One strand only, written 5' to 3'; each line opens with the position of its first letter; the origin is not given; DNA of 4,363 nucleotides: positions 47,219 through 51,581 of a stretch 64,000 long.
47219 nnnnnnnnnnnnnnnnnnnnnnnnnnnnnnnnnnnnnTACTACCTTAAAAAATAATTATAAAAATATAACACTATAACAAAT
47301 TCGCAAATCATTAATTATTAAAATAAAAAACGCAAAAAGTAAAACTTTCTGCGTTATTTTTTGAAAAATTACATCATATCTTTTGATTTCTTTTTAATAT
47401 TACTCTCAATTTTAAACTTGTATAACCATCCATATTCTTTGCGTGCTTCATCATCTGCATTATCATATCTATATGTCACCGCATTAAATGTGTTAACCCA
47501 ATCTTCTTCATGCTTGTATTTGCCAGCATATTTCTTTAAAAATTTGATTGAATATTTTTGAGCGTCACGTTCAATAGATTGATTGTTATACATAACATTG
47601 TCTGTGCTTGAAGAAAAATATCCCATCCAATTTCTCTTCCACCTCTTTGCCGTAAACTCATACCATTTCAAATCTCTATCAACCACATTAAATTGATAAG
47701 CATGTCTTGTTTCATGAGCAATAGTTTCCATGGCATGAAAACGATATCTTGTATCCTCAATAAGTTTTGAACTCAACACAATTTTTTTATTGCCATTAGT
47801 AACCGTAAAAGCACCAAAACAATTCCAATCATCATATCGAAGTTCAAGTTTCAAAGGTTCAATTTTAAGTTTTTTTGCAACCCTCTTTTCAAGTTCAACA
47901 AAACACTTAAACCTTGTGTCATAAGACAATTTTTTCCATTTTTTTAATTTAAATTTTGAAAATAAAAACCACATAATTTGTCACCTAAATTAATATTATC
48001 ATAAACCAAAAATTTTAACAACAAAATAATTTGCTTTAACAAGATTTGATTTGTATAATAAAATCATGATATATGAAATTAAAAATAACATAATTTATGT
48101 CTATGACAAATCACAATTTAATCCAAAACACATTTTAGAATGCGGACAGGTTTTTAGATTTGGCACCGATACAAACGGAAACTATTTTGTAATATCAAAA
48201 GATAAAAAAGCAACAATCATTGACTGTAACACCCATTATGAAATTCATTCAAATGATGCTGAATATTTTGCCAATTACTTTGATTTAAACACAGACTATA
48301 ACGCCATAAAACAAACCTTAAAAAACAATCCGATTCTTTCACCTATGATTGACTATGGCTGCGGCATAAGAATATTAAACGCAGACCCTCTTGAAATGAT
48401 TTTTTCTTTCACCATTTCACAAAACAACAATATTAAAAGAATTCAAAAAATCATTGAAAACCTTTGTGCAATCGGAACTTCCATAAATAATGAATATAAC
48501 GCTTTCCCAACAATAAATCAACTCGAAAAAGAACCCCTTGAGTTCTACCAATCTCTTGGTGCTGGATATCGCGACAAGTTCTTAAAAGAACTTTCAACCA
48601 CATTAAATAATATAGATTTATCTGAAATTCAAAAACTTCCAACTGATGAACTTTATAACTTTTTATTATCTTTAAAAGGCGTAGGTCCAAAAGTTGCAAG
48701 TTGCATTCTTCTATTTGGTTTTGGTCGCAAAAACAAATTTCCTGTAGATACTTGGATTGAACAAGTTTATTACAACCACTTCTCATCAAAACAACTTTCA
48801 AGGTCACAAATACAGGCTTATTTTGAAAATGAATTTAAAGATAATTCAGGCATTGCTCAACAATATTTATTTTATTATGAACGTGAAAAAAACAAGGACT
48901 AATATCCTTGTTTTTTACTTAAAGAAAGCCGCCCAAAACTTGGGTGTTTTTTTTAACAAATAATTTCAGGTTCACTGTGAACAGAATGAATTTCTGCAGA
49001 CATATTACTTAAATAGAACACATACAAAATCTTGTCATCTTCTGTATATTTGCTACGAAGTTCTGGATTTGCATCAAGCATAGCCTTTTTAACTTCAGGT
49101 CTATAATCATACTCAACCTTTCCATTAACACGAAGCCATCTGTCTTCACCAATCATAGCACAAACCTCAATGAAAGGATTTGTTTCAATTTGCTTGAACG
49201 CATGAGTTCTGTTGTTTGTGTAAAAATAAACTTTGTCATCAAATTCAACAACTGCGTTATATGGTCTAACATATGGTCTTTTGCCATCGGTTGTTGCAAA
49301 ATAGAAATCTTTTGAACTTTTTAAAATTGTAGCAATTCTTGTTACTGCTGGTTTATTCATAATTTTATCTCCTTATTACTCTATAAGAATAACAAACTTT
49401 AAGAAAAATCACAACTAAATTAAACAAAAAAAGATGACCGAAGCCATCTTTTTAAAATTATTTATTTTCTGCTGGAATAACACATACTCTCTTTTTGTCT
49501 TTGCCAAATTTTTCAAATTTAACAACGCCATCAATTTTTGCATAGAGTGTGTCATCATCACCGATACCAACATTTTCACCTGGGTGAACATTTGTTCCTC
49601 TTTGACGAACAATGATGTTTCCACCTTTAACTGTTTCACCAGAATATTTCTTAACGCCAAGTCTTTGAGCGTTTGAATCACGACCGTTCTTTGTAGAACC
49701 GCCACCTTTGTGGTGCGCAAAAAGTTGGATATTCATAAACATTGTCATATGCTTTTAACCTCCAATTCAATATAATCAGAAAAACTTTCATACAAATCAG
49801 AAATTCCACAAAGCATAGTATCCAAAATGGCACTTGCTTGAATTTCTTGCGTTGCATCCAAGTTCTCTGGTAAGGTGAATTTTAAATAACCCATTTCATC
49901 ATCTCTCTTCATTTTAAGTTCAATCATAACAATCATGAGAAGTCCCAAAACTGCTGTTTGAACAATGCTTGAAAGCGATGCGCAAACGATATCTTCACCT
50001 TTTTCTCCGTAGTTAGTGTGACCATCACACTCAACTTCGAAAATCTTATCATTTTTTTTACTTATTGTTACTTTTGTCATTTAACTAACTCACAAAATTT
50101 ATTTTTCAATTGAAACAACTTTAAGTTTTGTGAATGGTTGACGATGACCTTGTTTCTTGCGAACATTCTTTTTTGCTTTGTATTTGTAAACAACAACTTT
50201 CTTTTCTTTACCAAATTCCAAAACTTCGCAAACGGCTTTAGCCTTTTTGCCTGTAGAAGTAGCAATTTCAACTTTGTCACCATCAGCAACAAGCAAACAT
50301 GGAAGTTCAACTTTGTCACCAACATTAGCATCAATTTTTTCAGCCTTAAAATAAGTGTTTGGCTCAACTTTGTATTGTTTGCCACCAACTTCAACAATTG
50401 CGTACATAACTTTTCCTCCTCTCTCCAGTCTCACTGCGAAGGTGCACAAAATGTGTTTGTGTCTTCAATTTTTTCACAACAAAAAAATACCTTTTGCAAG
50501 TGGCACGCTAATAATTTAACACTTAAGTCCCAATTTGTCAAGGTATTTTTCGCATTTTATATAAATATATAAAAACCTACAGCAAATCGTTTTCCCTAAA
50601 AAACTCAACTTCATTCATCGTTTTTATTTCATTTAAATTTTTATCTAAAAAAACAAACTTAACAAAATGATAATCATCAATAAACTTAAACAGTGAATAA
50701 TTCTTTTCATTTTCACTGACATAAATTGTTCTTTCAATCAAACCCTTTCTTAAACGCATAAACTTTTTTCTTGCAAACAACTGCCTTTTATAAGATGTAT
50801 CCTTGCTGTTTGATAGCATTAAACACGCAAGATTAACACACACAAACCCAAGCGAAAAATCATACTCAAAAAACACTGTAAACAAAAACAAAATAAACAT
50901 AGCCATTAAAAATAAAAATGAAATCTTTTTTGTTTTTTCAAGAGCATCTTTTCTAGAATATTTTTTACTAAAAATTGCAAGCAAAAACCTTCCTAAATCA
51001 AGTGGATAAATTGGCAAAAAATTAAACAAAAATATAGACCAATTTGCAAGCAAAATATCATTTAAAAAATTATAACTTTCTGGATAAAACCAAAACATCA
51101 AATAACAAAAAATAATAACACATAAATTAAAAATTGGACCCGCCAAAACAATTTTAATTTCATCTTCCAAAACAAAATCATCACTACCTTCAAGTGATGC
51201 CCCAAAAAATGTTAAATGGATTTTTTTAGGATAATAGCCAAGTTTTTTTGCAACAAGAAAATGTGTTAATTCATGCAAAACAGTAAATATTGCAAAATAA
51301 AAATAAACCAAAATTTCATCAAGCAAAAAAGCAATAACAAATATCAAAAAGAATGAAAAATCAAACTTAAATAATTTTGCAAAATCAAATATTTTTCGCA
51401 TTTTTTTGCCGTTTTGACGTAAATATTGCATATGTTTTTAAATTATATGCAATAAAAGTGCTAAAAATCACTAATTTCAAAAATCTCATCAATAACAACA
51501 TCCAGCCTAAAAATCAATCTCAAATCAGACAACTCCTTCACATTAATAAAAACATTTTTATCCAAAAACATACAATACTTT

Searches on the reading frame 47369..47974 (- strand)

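Call 93: search_protein_families(library=pfam, proteins=[window:47369-47974:-], max_evalue=0.00001)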
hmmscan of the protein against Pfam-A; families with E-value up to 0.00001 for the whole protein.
window:47369-47974:- (201 aa): 0 families

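Call 95: search_protein_families(library=pfam, proteins=[window:47369-47974:-], max_evalue=0.5)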
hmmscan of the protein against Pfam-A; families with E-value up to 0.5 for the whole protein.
window:47369-47974:- (201 aa): 3 families
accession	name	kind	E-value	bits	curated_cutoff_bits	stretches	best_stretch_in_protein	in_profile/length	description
PF10263.15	SprT-like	-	0.00015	22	25.6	1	24-96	4-76/108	SprT-like family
PF10850.13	DUF2653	-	0.032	14.9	22.7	1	33-77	20-66/88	Protein of unknown function (DUF2653)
PF01435.24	Peptidase_M48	-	0.12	12.6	20.3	1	33-98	15-82/186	Peptidase family M48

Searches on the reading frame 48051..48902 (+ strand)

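Call 93: search_protein_families(library=pfam, proteins=[window:48051-48902:+], max_evalue=0.00001)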
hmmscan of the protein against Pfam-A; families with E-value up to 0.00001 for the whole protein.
window:48051-48902:+ (283 aa): 1 family
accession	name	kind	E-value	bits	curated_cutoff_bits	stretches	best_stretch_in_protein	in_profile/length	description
PF07934.18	OGG_N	-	1.9e-15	57.5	23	1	18-117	4-115/115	8-oxoguanine DNA glycosylase, N-terminal domain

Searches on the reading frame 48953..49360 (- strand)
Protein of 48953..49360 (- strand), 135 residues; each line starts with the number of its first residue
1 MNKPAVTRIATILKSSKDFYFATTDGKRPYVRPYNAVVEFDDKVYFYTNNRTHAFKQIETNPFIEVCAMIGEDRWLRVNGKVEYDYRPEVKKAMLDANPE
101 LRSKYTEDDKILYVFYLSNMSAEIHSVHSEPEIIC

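Call 93: search_protein_families(library=pfam, proteins=[window:48953-49360:-], max_evalue=0.00001)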
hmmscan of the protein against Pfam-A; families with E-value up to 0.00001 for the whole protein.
window:48953-49360:- (135 aa): 2 families
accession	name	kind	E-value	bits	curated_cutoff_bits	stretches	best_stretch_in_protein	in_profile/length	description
PF01243.27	PNPOx_N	-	1.1e-10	42.4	28.1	1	9-94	5-85/120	Pyridoxamine 5'-phosphate oxidase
PF16242.11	Pyrid_ox_like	-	1.3e-06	28.5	28.8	1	9-96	6-96/149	Pyridoxamine 5'-phosphate oxidase like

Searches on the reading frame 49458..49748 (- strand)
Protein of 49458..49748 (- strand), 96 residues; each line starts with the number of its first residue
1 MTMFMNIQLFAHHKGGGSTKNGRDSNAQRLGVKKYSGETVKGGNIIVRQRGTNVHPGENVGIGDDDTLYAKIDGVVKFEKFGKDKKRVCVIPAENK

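Call 28: list_cluster_members(proteins=[window:49458-49748:-, window:50099-50404:-, window:52604-53611:+, window:51687-52460:-, window:51461-51703:-, window:50577-51431:-, P0005, P0004, P0006, P0007])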
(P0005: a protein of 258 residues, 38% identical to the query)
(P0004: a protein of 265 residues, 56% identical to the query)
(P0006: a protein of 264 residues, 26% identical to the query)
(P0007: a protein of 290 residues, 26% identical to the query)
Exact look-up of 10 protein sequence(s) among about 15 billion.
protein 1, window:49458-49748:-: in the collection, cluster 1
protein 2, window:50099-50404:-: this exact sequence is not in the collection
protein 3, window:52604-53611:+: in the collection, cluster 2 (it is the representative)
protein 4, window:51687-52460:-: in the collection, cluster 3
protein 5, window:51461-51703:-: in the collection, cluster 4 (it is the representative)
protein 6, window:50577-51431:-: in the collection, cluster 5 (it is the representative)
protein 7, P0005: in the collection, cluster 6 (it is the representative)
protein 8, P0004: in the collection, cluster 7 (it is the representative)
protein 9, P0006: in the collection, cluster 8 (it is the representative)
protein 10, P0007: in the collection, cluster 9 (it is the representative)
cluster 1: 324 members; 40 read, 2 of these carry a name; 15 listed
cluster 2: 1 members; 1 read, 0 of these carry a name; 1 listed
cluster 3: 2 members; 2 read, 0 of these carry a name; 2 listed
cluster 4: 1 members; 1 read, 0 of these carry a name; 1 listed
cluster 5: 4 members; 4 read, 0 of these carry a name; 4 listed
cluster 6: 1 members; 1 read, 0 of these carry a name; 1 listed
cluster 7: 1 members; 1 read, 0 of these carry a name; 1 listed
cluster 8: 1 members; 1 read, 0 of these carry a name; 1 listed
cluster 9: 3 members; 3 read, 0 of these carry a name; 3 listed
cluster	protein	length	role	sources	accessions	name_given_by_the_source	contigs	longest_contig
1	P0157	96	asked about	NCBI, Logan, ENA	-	-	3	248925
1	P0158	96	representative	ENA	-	-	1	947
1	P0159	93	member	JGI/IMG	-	large subunit ribosomal protein L27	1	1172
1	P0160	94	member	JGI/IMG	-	large subunit ribosomal protein L27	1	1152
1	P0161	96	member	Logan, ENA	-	-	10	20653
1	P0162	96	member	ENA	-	-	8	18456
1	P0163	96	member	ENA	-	-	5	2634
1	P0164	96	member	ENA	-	-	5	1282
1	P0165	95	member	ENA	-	-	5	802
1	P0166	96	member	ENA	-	-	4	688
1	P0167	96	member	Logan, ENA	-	-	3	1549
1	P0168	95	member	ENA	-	-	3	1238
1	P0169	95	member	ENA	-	-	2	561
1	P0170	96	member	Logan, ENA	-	-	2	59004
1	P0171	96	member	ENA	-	-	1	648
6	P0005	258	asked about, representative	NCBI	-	-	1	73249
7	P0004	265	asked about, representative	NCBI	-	-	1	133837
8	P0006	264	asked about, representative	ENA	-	-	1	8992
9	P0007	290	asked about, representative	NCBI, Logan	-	-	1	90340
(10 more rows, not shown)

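Call 94: search_protein_families(library=pfam, proteins=[window:49458-49748:-], max_evalue=0.00001)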
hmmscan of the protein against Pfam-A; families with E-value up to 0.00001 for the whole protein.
window:49458-49748:- (96 aa): 1 family
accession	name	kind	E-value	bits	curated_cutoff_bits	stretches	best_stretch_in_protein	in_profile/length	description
PF01016.24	Ribosomal_L27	-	1.6e-36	124.6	20.5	1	11-88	1-77/79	Ribosomal L27 protein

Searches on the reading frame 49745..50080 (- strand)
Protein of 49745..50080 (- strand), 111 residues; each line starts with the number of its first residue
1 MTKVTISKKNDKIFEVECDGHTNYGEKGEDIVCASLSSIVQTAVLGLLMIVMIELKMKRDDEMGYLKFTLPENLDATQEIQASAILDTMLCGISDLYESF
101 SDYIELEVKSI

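Call 3: search_protein_families(library=pfam, proteins=[window:49745-50080:-], max_evalue=1)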
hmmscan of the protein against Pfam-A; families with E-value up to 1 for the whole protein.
window:49745-50080:- (111 aa): 1 family
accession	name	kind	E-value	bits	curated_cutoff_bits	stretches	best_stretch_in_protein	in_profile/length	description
PF04327.17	Peptidase_Prp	-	5.6e-22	78.2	27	1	1-105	1-90/90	Cysteine protease Prp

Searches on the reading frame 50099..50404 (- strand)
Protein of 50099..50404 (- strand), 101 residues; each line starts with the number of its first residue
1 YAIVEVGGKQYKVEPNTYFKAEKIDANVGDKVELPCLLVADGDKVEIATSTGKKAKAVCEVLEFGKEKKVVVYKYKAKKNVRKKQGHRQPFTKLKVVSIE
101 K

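Call 94: search_protein_families(library=pfam, proteins=[window:50099-50404:-], max_evalue=0.00001)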
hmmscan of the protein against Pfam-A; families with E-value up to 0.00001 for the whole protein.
window:50099-50404:- (101 aa): 1 family
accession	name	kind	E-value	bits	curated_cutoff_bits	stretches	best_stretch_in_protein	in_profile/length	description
PF00829.26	Ribosomal_L21p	-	2.1e-29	102.1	27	1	1-99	2-99/99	Ribosomal prokaryotic L21 protein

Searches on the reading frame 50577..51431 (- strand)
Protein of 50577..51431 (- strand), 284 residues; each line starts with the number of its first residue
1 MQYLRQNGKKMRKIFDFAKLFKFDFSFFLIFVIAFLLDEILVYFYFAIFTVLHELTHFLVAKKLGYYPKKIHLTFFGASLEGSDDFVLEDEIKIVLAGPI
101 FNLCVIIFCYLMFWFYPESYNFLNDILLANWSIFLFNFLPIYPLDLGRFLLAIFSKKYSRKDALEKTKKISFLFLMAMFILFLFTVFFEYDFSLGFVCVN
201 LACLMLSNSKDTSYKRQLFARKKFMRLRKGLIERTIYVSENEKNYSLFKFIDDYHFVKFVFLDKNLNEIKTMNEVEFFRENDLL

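Call 3: search_protein_families(library=pfam, proteins=[window:50577-51431:-], max_evalue=1)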
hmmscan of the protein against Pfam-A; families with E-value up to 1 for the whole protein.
window:50577-51431:- (284 aa): 1 family
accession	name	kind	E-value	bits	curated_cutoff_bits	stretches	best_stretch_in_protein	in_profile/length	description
PF02163.28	Peptidase_M50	-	1.8e-10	41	27.2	2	44-116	4-103/221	Peptidase family M50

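Call 4: search_protein_families(library=ncbifam, proteins=[window:50577-51431:-], max_evalue=1)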
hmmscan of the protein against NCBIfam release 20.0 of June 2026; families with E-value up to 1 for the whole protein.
window:50577-51431:- (284 aa): 1 family
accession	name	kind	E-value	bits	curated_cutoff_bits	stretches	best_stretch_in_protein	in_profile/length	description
NF041824.1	daptide_HExxH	equivalog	0.00055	19.2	300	1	40-169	161-299/379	daptide biosynthesis intramembrane metalloprotease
